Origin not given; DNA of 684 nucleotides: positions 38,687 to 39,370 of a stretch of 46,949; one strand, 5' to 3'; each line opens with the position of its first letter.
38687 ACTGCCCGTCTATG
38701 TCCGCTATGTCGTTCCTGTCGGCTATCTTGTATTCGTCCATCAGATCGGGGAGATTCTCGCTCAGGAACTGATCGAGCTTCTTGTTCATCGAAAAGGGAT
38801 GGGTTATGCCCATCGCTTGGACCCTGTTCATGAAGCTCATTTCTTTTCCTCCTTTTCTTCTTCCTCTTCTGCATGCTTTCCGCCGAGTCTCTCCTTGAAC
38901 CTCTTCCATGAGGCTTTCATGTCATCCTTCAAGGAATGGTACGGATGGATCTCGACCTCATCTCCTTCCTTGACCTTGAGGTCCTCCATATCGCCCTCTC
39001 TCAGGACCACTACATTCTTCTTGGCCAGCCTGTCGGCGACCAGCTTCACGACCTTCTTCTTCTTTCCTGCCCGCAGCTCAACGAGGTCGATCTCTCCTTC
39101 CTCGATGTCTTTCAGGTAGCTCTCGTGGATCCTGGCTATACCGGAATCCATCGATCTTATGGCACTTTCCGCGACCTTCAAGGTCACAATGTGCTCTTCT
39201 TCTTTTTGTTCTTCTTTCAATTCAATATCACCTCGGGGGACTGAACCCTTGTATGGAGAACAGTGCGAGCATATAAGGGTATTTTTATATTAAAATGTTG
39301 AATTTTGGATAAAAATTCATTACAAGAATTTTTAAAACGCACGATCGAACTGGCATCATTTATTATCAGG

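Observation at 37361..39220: Compact five-gene operon: CDC48-N-like protein, coiled-coil, TM-coiled-coil, coiled-coil paralog, PRC-barrel protein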

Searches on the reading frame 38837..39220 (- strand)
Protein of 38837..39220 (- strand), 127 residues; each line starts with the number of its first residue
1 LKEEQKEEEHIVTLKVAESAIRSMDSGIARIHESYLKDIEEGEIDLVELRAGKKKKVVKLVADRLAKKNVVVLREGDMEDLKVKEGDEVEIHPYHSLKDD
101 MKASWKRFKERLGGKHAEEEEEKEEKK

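Call 3: search_protein_families(library=pfam, proteins=[window:38837-39220:-], max_evalue=1)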
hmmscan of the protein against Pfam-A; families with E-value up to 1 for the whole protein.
window:38837-39220:- (127 aa): 3 families
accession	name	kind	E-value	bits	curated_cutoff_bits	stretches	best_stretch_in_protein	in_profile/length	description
PF02359.24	CDC48_N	-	1.1e-08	35.5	35.1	2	58-92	5-38/85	Cell division protein 48 (CDC48), N-terminal domain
PF03869.20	Arc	-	0.098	13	20.4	1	15-38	21-45/50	Arc-like DNA binding domain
PF18740.7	EC042_2821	-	0.1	13.6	24.9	1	55-107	11-64/97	EC042_2821-like Restriction Endonuclease-like domain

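Call 4: search_protein_families(library=ncbifam, proteins=[window:38837-39220:-], max_evalue=1)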
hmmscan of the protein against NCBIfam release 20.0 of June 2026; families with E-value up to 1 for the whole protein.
window:38837-39220:- (127 aa): 2 families
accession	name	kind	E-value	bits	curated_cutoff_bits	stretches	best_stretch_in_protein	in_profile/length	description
NF042952.1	MFR_FeS_SdhB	equivalog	0.028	13.4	600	1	11-93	224-305/320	8-methylmenaquinol:fumarate reductase iron-sulfur subunit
NF042908.1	FMD_DH_FwdD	exception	0.038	14.1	175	1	69-92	31-54/129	tungsten-dependent formylmethanofuran dehydrogenase subunit FwdD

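Call 12: find_homologous_proteins(query=window:38837-39220:-)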
Query window:38837-39220:- (127 aa): 31 proteins with E <= 0.001 among 78 candidates.
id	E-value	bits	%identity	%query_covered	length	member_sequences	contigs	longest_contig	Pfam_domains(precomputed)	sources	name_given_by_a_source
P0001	1.8e-69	249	100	100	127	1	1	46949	PF02359.25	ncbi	ncbi:MAG: hypothetical protein ACMUIE_06530 [Thermoplasmatota archaeon]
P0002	1.2e-54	201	84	90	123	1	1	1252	PF02359.25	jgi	jgi:hypothetical protein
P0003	6.8e-49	183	76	94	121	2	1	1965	-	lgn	-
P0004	1.9e-47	178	71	97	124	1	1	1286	-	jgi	jgi:hypothetical protein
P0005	2.0e-46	175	75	88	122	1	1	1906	PF02359.25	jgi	jgi:hypothetical protein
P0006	3.2e-43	164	66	94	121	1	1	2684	-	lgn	-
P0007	5.3e-41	157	63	91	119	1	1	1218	-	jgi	jgi:hypothetical protein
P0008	3.6e-40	154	65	94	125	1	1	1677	PF02359.25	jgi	jgi:hypothetical protein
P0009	2.0e-39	152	65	88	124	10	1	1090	PF02359.25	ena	-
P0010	2.2e-39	152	61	88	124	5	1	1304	PF02359.25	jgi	-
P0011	4.3e-39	151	62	95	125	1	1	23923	PF02359.25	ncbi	ncbi:MAG: hypothetical protein ACMUHB_04800 [Thermoplasmatota archaeon]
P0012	4.5e-39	151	66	83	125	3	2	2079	PF02359.25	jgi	jgi:hypothetical protein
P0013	6.2e-39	150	59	98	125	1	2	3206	PF02359.25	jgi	jgi:hypothetical protein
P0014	4.1e-38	148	61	88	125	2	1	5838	PF02359.25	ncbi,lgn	ncbi:MAG: hypothetical protein R6V01_07905 [Thermoplasmatota archaeon]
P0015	4.5e-38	148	61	88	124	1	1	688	-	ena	-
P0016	6.7e-38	147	57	88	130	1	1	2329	PF02359.25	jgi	jgi:hypothetical protein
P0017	3.2e-37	145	58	100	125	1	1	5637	PF02359.25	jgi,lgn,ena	-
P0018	5.0e-37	144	60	83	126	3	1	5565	PF02359.25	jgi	jgi:hypothetical protein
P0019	7.7e-37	144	59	100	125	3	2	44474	PF02359.25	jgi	-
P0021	8.9e-36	140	61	96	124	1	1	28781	-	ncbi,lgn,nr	ncbi:MAG: hypothetical protein JXA22_06060 [Candidatus Thermoplasmatota archaeon]|nr:hypothetical pr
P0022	5.8e-35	138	62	80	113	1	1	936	PF02359.25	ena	-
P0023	1.4e-34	136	59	83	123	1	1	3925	PF02359.25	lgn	-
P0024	1.4e-33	133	59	80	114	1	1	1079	PF02359.25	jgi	jgi:predicted DNA-binding antitoxin AbrB/MazE fold protein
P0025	6.6e-33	131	56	99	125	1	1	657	PF02359.25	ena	-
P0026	1.2e-32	130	58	83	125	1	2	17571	PF02359.25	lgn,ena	-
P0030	1.7e-23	101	46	81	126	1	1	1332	PF02359.25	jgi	jgi:formylmethanofuran dehydrogenase subunit D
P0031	3.5e-20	90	44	80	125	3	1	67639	-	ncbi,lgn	-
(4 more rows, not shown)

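Call 13: find_encoding_contigs(protein=P0031, flank=6000, max_places=2)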
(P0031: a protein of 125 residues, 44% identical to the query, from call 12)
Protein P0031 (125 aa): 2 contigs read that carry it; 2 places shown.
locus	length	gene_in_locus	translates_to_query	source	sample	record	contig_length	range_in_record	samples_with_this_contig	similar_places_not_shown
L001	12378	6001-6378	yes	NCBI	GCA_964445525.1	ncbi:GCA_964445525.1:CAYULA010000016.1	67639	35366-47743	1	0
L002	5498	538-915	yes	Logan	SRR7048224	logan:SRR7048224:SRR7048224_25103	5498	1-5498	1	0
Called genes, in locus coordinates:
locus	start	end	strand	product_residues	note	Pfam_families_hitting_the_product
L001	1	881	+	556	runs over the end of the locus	-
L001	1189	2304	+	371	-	PF02073:Peptidase_M29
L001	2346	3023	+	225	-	PF01902:Diphthami_syn_2_N, PF28410:Diphthami_syn_2_C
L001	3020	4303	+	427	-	PF01979:Amidohydro_1, PF07969:Amidohydro_3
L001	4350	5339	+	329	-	PF01734:Patatin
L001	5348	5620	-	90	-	-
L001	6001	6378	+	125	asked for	-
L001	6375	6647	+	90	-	-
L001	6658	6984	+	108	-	-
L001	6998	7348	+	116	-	-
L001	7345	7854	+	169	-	PF05239:PRC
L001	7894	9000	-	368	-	PF04015:DUF362, PF00037:Fer4 (weak), PF12837:Fer4_6 (weak), PF12838:Fer4_7, PF13187:Fer4_9, PF13237:Fer4_10, PF00037:Fer4, PF12797:Fer4_2 (weak), +7 more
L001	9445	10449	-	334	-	-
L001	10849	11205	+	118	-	-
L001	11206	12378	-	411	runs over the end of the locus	-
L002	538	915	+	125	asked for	-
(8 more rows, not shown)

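Call 14: find_encoding_contigs(protein=P0019, flank=6000, max_places=2)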
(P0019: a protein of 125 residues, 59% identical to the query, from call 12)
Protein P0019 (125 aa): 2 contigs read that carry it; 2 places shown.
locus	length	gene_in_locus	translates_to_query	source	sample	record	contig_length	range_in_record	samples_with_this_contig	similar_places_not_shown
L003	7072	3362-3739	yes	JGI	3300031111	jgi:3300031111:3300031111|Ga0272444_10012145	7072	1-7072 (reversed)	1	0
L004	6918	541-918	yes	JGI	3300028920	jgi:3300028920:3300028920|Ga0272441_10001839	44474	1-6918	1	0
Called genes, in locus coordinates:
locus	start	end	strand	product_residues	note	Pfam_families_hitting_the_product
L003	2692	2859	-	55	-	-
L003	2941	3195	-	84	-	-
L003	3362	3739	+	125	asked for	PF02359:CDC48_N (faint)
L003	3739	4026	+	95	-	-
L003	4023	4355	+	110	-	-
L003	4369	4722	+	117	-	-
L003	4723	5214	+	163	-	PF05239:PRC (weak)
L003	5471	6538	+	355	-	PF00989:PAS, PF08448:PAS_4 (weak), PF12860:PAS_7 (faint), PF13188:PAS_8 (faint), PF13426:PAS_9, PF00989:PAS (weak), PF08448:PAS_4, PF13426:PAS_9, +1 more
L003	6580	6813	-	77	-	-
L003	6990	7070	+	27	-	?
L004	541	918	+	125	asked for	PF02359:CDC48_N (faint)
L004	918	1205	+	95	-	-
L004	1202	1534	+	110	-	-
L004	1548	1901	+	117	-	-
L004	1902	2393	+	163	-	PF05239:PRC (weak)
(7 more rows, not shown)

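Call 15: find_encoding_contigs(protein=P0021, flank=6000, max_places=2)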
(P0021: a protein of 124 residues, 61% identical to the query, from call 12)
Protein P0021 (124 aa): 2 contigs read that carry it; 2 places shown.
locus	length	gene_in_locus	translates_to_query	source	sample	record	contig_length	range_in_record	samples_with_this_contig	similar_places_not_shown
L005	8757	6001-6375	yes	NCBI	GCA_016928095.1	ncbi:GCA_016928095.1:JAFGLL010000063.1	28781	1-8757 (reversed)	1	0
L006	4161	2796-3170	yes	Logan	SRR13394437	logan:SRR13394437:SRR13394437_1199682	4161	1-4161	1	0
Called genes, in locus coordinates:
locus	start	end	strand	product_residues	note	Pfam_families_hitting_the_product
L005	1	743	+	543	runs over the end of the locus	-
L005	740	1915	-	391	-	PF01637:ATPase_2, PF05621:TniB (weak), PF13191:AAA_16, PF05729:NACHT (faint), PF13401:AAA_22, PF22703:Cdc6_lid, PF09079:WHD_Cdc6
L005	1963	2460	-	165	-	-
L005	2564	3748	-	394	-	PF00155:Aminotran_1_2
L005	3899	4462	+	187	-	PF00571:CBS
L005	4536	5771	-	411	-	PF00999:Na_H_Exchanger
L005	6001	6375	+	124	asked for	-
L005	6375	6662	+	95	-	-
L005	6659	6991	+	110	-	-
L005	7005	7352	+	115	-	-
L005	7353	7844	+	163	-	PF05239:PRC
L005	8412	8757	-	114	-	PF00801:PKD, PF18911:PKD_4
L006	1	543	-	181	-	?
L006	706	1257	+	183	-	PF00571:CBS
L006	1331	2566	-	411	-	PF00999:Na_H_Exchanger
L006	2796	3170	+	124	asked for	-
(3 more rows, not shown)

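Call 17: search_solved_structures(query=window:38837-39220:-, max_evalue=10, show_alignments=3)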
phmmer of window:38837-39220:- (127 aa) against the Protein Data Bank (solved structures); distinct sequences matched with E-value up to 10: 1.
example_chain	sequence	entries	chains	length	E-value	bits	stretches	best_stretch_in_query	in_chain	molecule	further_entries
3rpm_A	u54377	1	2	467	1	12.6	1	9-73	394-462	Beta-N-acetyl-hexosaminidase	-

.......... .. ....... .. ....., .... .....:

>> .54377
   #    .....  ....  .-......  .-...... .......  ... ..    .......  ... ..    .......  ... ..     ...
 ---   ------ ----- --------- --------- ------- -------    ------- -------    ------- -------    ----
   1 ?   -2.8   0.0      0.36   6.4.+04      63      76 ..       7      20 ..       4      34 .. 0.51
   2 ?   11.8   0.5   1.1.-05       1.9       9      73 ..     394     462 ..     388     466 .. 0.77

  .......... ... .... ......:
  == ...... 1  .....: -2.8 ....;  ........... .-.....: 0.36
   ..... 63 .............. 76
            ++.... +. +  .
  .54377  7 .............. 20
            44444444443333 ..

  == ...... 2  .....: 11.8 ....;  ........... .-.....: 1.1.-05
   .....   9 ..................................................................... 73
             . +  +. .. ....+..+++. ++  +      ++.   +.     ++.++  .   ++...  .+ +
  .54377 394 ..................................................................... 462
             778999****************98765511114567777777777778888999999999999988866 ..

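Call 27: find_related_loci(query=A4, collection=genome_contigs, flank=6000)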
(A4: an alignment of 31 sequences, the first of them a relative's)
Query A4 (127 aa) in genome_contigs; peptide patterns used: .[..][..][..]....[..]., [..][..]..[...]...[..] (x = any residue, [..] = any of these).
126 stretches matched a pattern; 9 encode a relative of the query (tblastn E <= 1e-3); 8 distinct loci.
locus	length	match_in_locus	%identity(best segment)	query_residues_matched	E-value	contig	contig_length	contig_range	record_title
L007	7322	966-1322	76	3-121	1e-55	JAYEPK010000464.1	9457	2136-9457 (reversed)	MAG: Thermoplasmatota archaeon isolate MAG002 MAG002_464, whole genome shotgun sequence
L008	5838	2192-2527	61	1-112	5e-44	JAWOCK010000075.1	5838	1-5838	MAG: Thermoplasmatota archaeon isolate BLK5-1.bin.203 k191_749638, whole genome shotgun sequence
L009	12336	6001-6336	63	1-112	6e-43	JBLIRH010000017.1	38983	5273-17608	MAG: Thermoplasmatota archaeon isolate MG1_202108_bin_178 MG1_202108_bin_178_scaffold_17, whole genome shotgun sequence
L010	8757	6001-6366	60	1-122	1e-41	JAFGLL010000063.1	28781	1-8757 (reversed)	MAG: Thermoplasmatota archaeon isolate Zod_Metabat.400 k87_7948510, whole genome shotgun sequence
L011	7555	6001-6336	55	1-112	1e-36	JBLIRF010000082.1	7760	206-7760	MAG: Thermoplasmatota archaeon isolate MG2_202303_bin_37 MG2_202303_bin_37_scaffold_82, whole genome shotgun sequence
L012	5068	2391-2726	56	1-112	7e-31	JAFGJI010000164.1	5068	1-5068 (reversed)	MAG: Thermoplasmatota archaeon isolate Zod_Metabat.266 k87_6653896, whole genome shotgun sequence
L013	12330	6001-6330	45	4-112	9e-30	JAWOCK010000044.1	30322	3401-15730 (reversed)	MAG: Thermoplasmatota archaeon isolate BLK5-1.bin.203 k191_15545, whole genome shotgun sequence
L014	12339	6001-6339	47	12-124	4e-28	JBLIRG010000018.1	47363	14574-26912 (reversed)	MAG: Thermoplasmatota archaeon isolate MG1_202111_bin_239 MG1_202111_bin_239_scaffold_18, whole genome shotgun sequence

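Call 33: predict_structure(alignment_id=A4)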
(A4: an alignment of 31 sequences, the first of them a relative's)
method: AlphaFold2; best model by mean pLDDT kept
length: 127 residues; sequences in the alignment: 31
mean_pLDDT: 74.2   pTM: 0.66
mean pLDDT of the five models: 74.2, 73.4, 73.0, 71.2, 71.1
residues with pLDDT >= 90: 14; 70-90: 74; 50-70: 17; < 50: 22
segments of 3 or more residues with pLDDT < 50: 1-8, 114-127
pLDDT, mean of each block of 10 residues (from residue 1): 43 86 73 81 80 89 85 89 90 71 79 49 40
secondary structure, 60 per line:
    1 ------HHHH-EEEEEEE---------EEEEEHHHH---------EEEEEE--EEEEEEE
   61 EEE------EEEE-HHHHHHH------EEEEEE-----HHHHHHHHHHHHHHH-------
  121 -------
elements in order: H7-10 E12-18 E28-32 H33-36 E46-51 E54-63 E70-73 H75-81 E88-93 H99-113

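Call 37: fold_search(model_id=the predicted structure, library=pdb)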
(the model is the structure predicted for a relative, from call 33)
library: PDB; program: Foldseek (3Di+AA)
matches with E <= 10: 1033; with E <= 0.001: 235
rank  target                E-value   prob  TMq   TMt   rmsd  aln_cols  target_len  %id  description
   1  4kdl_A                3.2e-07  1.00  0.55  0.41   2.6        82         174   21  Crystal structure of p97/VCP N in complex with OTU1 UBXL (released 2014-03-19)
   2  5epp_A                5.1e-07  1.00  0.56  0.43   2.5        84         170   19  Structural Insights into the Interaction of p97 N-terminus Domain and VBM Motif in Rhomboid Protease, RHBDL4 (released 2016-09-14)
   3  9v9o_A                8.0e-07  1.00  0.55  0.27   2.6        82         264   20  Crystal structure of CDC48A-N domain in complex with PUX5 SHP box motif and UBX domain (released 2026-02-04)
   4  9m4g_A                8.5e-07  1.00  0.54  0.45   2.6        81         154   20  Structure of AtCDC48 N-domain (released 2025-10-29)
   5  9uw1_A                8.5e-07  1.00  0.55  0.39   2.6        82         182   20  Crystal structure of CDC48A-N domain in complex with PUX5 SHP box motif (released 2026-02-04)
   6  3tiw_A                1.0e-06  1.00  0.55  0.45   2.5        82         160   20  Crystal structure of p97N in complex with the C-terminus of gp78 (released 2011-09-14)
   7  7dvh_B                1.0e-06  1.00  0.54  0.73   3.0        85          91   22  Crystal structure of the computationally designed reDPBB_sym4 protein (released 2021-09-29)
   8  9uw1_B                1.3e-06  1.00  0.55  0.39   2.7        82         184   20  Crystal structure of CDC48A-N domain in complex with PUX5 SHP box motif (released 2026-02-04)
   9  5x4l_B                1.4e-06  1.00  0.55  0.43   2.6        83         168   19  Crystal structure of the UBX domain of human UBXD7 in complex with p97 N domain (released 2017-03-22)
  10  3qwz_A                1.6e-06  1.00  0.56  0.41   2.6        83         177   19  Crystal structure of FAF1 UBX-p97N-domain complex (released 2012-05-09)
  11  9m4n                  1.6e-06  1.00  0.57  0.12   3.2        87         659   20  Structure of AtCDC48 (released 2025-10-29)
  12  7di0_A                1.7e-06  1.00  0.57  0.79   2.9        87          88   21  Crystal structure of the rationally designed apDPBB_sym_79 protein (released 2021-09-29)
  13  3tiw_B                1.9e-06  1.00  0.55  0.44   2.5        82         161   20  Crystal structure of p97N in complex with the C-terminus of gp78 (released 2011-09-14)
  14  4ko8_A                1.9e-06  1.00  0.55  0.16   2.5        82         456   18  Structure of p97 N-D1 R155H mutant in complex with ATPgS (released 2013-11-13)
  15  8hl7_B                2.0e-06  1.00  0.55  0.18   2.6        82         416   20  Crystal structure of p97 N/D1 in complex with a valosin-containing protein methyltransferase (released 2023-07-12)
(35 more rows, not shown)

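Call 95: search_protein_families(library=padloc, proteins=[window:38837-39220:-], max_evalue=0.01)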
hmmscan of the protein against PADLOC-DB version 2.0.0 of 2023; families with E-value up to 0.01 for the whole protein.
window:38837-39220:- (127 aa): 1 family
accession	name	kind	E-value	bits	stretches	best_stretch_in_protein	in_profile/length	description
PDLC04949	PDC-S19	-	0.0048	14.3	1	54-108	239-292/334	-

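Call 96: search_protein_families(library=phrogs, proteins=[window:38837-39220:-], max_evalue=0.01)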
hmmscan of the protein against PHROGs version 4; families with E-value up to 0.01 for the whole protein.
window:38837-39220:- (127 aa): 0 families

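Call 112: search_protein_families(library=pfam, proteins=[L014:8840-10417:+, L014:2673-3152:+], max_evalue=0.001)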
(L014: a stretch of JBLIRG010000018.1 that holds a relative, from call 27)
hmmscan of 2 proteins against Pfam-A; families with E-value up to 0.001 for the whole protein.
L014:8840-10417:+ (525 aa): 3 families
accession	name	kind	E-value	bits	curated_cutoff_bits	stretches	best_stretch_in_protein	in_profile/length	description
PF01921.24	tRNA-synt_1f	-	3.5e-114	381.9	27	1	9-356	2-358/360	tRNA synthetases class I (K)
PF09334.17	tRNA-synt_1g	-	2.5e-05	23.6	20.1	0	267-311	318-361/391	tRNA synthetases class I (M)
PF13565.12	HTH_32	-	0.00048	21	33.7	0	416-474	2-57/73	Homeodomain-like domain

L014:2673-3152:+ (159 aa): 1 family
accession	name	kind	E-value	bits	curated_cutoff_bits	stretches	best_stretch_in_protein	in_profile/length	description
PF00160.26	Pro_isomerase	-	1.1e-50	172.4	21.7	1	7-155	1-158/159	Cyclophilin type peptidyl-prolyl cis-trans isomerase/CLD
